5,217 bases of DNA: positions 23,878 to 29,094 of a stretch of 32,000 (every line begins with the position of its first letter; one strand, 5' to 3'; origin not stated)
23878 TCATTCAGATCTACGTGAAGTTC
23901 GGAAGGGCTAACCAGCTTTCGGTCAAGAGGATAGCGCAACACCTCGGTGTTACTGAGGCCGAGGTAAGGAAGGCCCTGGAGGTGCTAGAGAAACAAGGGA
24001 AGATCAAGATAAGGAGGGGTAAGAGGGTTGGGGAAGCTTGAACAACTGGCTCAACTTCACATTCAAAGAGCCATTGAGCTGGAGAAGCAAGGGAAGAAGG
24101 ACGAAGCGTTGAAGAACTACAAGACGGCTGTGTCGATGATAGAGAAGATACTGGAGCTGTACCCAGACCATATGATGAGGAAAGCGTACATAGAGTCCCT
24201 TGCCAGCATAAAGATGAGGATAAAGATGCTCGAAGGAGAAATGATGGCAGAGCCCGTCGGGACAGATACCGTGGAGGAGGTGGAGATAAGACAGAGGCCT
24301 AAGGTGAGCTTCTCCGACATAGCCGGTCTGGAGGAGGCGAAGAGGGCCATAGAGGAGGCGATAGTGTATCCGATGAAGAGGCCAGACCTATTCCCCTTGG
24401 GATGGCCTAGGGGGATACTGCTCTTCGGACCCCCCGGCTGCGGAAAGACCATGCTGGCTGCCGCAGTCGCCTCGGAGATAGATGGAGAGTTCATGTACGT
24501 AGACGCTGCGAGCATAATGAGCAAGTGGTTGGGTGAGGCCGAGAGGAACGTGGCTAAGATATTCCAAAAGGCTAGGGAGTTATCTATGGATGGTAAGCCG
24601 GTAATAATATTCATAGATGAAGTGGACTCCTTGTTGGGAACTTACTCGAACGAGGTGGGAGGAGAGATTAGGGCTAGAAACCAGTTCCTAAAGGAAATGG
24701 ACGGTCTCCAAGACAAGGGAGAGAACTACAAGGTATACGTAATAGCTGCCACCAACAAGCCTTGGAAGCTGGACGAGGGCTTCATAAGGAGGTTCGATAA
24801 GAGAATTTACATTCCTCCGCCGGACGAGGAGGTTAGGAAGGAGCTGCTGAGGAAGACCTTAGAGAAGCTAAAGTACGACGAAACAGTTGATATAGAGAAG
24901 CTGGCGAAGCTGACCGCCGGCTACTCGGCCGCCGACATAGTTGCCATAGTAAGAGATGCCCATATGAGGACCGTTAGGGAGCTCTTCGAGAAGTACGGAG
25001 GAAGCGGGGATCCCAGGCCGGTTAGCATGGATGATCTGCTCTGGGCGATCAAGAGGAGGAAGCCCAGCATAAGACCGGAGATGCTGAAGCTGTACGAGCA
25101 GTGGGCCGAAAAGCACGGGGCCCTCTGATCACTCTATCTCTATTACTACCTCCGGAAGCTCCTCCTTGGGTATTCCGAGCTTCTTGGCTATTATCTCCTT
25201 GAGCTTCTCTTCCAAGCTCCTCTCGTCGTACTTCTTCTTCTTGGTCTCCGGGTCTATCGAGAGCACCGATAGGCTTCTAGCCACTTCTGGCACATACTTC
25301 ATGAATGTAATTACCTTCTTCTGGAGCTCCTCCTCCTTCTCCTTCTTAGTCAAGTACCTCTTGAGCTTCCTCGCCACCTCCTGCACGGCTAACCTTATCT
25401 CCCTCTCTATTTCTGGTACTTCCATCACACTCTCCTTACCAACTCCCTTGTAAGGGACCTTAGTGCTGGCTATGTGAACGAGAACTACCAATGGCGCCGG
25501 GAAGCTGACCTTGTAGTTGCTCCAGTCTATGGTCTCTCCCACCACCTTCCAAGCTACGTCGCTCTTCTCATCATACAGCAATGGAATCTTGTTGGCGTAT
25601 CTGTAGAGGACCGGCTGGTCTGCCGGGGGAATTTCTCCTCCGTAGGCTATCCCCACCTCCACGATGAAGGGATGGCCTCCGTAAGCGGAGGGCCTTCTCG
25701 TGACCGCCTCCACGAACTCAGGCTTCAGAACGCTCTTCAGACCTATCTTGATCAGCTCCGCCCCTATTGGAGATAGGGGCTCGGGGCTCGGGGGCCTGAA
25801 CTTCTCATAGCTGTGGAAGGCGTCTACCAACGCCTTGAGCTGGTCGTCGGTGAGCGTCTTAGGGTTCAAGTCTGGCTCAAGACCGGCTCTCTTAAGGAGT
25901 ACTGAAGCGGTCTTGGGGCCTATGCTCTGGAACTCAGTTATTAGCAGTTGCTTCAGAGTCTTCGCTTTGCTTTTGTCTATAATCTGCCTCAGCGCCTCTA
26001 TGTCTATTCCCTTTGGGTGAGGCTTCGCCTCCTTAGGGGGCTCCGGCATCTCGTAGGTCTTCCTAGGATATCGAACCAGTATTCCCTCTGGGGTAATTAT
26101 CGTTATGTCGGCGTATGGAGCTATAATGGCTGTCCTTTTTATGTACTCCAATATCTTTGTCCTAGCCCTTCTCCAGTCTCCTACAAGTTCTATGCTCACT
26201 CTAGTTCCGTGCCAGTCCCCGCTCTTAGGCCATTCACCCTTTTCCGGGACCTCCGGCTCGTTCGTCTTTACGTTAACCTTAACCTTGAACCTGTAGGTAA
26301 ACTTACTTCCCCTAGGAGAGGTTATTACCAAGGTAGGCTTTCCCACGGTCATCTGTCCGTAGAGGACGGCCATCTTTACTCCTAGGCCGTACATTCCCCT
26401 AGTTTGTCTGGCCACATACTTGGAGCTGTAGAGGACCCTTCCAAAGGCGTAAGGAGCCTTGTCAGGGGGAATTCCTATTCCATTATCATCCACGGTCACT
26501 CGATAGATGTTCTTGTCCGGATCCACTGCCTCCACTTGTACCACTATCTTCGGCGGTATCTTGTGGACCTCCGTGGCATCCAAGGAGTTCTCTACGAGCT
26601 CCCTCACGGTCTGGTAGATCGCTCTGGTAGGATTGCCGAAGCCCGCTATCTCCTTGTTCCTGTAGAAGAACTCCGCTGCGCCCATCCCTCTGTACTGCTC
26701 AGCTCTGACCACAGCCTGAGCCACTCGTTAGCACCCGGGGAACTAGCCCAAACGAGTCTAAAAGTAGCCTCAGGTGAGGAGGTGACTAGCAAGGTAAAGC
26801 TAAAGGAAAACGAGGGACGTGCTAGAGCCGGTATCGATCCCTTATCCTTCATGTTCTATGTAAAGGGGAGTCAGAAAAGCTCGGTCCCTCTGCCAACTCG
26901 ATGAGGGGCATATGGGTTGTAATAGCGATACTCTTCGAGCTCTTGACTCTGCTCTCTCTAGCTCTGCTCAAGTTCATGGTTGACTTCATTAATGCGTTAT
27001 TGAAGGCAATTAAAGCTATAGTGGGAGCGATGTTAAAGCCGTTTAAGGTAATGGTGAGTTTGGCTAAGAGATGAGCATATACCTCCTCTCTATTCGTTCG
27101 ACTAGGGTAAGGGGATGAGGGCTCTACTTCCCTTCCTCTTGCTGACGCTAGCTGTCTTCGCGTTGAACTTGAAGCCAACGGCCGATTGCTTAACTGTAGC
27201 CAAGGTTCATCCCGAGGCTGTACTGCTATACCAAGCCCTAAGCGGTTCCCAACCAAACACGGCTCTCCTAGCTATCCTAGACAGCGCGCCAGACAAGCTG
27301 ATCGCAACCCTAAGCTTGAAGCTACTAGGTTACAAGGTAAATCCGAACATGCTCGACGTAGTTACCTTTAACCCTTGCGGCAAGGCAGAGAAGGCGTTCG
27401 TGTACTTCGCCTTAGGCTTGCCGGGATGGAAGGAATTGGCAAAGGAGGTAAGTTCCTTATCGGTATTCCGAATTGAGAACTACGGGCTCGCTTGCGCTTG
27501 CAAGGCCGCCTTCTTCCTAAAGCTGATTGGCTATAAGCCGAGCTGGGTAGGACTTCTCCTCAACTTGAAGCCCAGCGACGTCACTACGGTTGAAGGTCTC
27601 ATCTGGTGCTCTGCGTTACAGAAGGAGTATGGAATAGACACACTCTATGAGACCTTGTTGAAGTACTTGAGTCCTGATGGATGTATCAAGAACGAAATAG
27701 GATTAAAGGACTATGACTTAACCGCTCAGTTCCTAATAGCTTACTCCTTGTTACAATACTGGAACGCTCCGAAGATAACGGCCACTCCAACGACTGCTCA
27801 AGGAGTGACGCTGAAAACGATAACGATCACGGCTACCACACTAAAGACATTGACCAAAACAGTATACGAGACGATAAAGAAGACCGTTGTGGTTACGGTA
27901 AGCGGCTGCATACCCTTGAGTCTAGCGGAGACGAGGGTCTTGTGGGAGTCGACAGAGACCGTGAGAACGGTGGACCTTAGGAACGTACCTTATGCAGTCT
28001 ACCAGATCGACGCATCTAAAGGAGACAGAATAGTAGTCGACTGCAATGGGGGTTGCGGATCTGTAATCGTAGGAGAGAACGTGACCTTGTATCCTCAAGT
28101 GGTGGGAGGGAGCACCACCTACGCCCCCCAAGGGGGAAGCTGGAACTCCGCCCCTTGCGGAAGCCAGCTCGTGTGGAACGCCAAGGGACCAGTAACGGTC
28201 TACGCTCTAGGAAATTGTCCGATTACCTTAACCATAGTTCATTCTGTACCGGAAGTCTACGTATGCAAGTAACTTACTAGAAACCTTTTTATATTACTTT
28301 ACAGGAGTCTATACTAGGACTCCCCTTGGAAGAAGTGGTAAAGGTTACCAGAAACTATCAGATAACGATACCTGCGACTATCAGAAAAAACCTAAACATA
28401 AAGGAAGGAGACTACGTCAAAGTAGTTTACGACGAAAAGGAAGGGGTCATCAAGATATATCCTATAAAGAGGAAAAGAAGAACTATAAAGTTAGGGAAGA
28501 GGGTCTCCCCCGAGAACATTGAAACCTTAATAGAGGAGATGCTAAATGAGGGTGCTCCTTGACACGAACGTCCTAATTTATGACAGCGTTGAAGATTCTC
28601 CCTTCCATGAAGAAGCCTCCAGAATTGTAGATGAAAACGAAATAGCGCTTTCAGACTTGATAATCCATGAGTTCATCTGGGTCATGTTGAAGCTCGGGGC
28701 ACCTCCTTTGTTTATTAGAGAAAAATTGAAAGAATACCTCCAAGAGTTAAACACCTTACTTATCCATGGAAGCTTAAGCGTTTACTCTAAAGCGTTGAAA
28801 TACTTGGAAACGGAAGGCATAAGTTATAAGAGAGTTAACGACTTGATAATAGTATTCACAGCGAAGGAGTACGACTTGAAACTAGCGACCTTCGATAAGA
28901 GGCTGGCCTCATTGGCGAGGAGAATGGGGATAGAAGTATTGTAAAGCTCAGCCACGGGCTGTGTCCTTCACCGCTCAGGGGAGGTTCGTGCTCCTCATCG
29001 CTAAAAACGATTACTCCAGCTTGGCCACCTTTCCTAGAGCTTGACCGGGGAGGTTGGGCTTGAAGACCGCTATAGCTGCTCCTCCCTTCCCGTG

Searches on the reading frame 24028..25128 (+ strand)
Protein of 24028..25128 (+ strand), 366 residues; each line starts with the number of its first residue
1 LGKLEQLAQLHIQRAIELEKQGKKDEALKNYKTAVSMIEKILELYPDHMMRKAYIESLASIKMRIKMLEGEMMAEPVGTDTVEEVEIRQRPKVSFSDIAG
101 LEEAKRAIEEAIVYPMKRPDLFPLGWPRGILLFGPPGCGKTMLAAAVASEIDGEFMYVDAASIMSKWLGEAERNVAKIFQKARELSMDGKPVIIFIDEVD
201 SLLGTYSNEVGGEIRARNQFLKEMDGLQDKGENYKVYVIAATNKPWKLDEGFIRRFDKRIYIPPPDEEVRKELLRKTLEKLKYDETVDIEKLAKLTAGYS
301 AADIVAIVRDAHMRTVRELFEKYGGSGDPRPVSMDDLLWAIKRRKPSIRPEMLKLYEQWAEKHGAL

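Call 11: search_protein_families(library=pfam, proteins=[window:24028-25128:+], max_evalue=0.001)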
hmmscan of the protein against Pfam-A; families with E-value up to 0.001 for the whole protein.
window:24028-25128:+ (366 aa): 11 families
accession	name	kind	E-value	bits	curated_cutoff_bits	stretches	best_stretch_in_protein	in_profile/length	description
PF00004.35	AAA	-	8.7e-38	130.2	21.2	1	130-263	1-130/131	ATPase family associated with various cellular activities (AAA)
PF17862.7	AAA_lid_3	-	5.4e-12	45.5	27.2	1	287-321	2-36/45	AAA+ lid domain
PF07728.20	AAA_5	-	2.6e-07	31.2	22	1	130-256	2-139/139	AAA domain (dynein-related subfamily)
PF13173.12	AAA_14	-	1.1e-06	29.1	27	1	130-242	5-99/129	AAA domain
PF09336.16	Vps4_C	-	2.4e-06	27.8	21.3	1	330-364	27-61/61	Vps4 C terminal oligomerisation domain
PF13401.12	AAA_22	-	1.4e-05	25.8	27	1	130-202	8-96/130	AAA domain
PF13191.12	AAA_16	-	1.8e-05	25.8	32.6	0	127-154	24-51/167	AAA ATPase domain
PF05496.18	RuvB_N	-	3.5e-05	24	27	1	130-202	36-96/159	Holliday junction DNA helicase RuvB P-loop domain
PF04212.24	MIT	-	0.00013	22.4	30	1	9-68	5-64/66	MIT (microtubule interacting and transport) domain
PF07724.20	AAA_2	-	0.00031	21.2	27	0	130-200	6-85/166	AAA domain (Cdc48 subfamily)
PF01637.24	ATPase_2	-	0.00031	21.1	33.2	0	130-159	23-55/225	ATPase domain predominantly from Archaea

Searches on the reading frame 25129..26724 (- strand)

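Call 11: search_protein_families(library=pfam, proteins=[window:25129-26724:-], max_evalue=0.001)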
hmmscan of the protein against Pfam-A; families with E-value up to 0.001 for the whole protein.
window:25129-26724:- (531 aa): 4 families
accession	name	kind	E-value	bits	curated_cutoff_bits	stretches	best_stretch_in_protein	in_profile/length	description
PF09239.17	Topo-VIb_trans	-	2.3e-66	222.9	24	1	312-470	1-159/159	Topoisomerase VI B subunit, transducer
PF02518.31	HATPase_c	-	5.5e-12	46.6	26.4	1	34-148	4-109/111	Histidine kinase-, DNA gyrase B-, and HSP90-like ATPase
PF13589.12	HATPase_c_3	-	8.3e-11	42.5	25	1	39-165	6-122/137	Histidine kinase-, DNA gyrase B-, and HSP90-like ATPase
PF05833.16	NFACT_N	-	2e-09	37.2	31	1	219-305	154-238/456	NFACT N-terminal and middle domains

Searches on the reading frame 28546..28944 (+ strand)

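Call 74: search_protein_families(library=pfam, proteins=[window:28546-28944:+], max_evalue=0.01)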
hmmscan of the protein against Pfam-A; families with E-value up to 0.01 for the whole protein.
window:28546-28944:+ (132 aa): 1 family
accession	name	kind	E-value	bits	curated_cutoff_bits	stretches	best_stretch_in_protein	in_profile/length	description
PF01850.27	PIN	-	4.1e-17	63.4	23.6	1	3-124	1-118/120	PIN domain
